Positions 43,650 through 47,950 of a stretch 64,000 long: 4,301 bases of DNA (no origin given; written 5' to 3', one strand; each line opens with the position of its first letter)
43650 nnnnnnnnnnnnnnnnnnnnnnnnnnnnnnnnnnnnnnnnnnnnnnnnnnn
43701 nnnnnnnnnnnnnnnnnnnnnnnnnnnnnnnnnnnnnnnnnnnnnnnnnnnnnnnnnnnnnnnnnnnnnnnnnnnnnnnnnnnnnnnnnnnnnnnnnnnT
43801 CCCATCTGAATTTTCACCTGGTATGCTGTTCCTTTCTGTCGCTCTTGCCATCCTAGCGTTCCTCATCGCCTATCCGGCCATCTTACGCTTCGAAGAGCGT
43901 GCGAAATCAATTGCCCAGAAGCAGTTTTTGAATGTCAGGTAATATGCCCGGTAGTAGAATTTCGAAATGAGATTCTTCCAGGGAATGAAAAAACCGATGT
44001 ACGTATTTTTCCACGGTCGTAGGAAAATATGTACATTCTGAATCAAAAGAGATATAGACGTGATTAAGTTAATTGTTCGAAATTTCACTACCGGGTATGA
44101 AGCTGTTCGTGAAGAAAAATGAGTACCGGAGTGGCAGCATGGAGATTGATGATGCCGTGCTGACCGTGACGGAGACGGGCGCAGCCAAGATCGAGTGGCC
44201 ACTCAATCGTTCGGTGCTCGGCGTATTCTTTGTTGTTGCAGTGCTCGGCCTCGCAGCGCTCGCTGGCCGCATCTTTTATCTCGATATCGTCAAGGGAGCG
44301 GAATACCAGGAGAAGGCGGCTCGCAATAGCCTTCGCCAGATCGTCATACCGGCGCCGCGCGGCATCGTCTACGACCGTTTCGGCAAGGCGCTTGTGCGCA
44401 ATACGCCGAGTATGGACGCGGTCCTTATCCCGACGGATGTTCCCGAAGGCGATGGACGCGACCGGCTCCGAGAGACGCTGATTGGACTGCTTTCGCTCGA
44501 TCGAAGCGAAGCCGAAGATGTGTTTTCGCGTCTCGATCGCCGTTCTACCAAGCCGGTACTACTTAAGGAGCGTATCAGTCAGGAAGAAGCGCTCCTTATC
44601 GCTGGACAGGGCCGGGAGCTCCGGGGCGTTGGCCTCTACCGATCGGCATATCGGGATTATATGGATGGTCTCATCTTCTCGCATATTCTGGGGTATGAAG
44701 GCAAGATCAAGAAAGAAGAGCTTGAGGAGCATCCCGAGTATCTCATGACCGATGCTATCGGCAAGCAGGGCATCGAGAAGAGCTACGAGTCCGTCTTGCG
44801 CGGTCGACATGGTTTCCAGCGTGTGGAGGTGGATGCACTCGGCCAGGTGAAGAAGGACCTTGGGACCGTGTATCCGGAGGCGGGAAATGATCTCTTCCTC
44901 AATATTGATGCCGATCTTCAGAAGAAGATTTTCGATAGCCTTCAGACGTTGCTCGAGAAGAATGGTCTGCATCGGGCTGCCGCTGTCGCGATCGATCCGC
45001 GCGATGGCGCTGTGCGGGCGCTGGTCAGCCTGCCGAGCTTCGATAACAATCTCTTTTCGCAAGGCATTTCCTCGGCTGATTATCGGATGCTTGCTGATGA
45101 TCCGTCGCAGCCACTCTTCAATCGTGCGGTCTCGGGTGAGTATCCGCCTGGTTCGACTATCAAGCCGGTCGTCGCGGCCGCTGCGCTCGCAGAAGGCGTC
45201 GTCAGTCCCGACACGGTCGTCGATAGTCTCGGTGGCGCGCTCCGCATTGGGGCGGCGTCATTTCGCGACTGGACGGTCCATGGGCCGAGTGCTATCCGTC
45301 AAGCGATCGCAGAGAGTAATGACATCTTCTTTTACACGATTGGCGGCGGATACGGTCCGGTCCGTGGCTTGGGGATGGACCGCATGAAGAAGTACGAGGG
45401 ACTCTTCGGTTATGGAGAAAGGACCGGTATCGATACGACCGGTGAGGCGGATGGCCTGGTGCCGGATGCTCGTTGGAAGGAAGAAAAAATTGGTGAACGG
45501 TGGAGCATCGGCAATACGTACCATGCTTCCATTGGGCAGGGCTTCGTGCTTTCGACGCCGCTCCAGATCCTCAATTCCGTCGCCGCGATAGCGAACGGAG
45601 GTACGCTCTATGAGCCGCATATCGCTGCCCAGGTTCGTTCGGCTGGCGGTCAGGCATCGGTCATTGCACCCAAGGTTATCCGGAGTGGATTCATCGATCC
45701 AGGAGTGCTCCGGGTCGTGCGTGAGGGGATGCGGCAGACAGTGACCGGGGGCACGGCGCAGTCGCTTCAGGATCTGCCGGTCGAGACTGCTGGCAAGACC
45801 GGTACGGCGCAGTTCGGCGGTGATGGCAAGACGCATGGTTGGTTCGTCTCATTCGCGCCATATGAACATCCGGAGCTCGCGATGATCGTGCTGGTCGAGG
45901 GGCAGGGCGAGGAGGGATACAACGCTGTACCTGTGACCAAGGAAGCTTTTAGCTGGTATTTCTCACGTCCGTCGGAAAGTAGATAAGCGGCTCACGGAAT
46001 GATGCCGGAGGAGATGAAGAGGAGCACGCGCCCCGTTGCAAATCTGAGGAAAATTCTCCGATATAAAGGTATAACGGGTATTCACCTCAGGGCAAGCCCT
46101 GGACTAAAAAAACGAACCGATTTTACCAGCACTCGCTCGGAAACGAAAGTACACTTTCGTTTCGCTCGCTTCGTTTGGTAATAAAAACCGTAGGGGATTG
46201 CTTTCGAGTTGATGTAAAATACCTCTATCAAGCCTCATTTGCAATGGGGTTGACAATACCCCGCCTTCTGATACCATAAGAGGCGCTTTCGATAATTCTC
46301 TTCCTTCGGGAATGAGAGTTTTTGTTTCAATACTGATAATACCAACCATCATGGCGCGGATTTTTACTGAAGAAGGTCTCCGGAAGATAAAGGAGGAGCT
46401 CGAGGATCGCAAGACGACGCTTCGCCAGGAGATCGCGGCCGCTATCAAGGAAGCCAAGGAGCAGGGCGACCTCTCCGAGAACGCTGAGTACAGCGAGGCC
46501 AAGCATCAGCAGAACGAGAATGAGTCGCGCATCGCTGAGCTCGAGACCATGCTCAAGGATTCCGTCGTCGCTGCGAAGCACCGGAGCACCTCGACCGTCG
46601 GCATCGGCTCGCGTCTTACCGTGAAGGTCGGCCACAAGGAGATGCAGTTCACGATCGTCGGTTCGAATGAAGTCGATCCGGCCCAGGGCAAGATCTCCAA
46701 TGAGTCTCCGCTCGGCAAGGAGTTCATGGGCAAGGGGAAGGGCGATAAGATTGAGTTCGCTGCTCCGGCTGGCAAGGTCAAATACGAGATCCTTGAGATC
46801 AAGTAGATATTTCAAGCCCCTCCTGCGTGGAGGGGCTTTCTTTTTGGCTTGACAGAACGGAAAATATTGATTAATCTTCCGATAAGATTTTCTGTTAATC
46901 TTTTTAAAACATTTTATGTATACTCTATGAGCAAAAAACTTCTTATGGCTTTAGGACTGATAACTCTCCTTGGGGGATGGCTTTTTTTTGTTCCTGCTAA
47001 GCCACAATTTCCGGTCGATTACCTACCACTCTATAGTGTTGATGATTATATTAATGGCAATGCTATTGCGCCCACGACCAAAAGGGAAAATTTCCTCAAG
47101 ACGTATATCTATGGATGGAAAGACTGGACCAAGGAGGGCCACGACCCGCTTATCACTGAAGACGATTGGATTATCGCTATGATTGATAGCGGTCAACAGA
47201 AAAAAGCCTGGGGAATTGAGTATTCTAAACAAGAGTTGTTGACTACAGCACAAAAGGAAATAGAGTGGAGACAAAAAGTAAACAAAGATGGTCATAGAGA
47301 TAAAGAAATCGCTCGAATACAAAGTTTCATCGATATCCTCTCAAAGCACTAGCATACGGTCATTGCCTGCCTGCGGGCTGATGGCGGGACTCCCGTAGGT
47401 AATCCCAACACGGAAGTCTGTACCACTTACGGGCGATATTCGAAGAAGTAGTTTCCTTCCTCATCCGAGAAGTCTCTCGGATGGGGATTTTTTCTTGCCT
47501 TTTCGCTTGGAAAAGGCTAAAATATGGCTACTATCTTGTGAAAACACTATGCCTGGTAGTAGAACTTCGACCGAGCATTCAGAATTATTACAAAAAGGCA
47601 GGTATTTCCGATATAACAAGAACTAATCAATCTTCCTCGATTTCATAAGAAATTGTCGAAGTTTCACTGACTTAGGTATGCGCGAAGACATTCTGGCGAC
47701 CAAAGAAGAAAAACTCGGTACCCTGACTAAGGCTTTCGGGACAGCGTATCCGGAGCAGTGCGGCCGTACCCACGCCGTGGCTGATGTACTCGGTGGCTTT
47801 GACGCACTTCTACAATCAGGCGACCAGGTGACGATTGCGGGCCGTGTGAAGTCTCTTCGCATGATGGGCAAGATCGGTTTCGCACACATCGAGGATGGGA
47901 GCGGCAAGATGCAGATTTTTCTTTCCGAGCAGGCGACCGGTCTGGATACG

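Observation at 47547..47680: Long-range inverted repeat, copy C: the lysS start codon lies inside the 3' arm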

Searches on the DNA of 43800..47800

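Call 46: search_rna_families(source=window, start=43800, end=47800, threshold=evalue, max_evalue=5)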
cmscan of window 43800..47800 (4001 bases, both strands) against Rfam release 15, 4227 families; matches with E-value up to 5: 4.
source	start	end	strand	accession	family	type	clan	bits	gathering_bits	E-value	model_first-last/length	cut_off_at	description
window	46773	46846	+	RF01772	rnk_pseudo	Cis-reg; leader;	-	26.7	55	0.15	1-108/108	no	Pseudomonas rnk leader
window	46784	46852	+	RF00519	suhB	Gene; sRNA;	CL00108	17.9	41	2.5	1-77/77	no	Makes More Granules Regulator RNA (mmgR)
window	45633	45700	-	RF01121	sR38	Gene; snRNA; snoRNA; CD-box;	-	16.5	50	1.3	1-59/59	no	Small nucleolar RNA sR38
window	47389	47495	+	RF02837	anti-hemB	Gene; sRNA;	-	15.3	49.5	4.6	1-81/81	no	Burkholderia RNA 7 (anti-hemB)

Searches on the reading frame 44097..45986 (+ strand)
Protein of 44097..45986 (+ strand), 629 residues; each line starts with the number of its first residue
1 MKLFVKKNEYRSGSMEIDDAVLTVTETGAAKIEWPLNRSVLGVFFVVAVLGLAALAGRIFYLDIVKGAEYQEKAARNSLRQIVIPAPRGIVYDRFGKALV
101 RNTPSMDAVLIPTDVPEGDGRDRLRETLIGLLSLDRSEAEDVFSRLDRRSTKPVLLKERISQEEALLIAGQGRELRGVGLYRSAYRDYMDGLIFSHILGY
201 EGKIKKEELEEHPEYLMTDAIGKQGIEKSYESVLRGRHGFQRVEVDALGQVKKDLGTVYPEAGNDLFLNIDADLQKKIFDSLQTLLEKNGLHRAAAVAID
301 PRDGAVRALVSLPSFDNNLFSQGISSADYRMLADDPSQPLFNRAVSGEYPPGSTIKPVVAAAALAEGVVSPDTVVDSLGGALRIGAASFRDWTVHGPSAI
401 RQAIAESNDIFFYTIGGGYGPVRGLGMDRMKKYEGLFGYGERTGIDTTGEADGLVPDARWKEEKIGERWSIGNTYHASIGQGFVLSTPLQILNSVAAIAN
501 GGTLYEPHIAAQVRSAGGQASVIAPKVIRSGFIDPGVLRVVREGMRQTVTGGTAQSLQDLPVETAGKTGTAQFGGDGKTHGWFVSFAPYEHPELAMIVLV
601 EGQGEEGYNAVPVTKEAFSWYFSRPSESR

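Call 17: search_protein_families(library=pfam, proteins=[window:44097-45986:+])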
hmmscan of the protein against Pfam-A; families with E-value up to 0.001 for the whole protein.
window:44097-45986:+ (629 aa): 2 families
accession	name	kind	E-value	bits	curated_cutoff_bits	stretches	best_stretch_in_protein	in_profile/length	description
PF00905.27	Transpeptidase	-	4e-62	210.6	22.1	1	295-617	2-297/299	Penicillin binding protein transpeptidase domain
PF03717.20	PBP_dimer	-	1.1e-37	130.7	24.4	1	84-253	2-177/180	Penicillin-binding Protein dimerisation domain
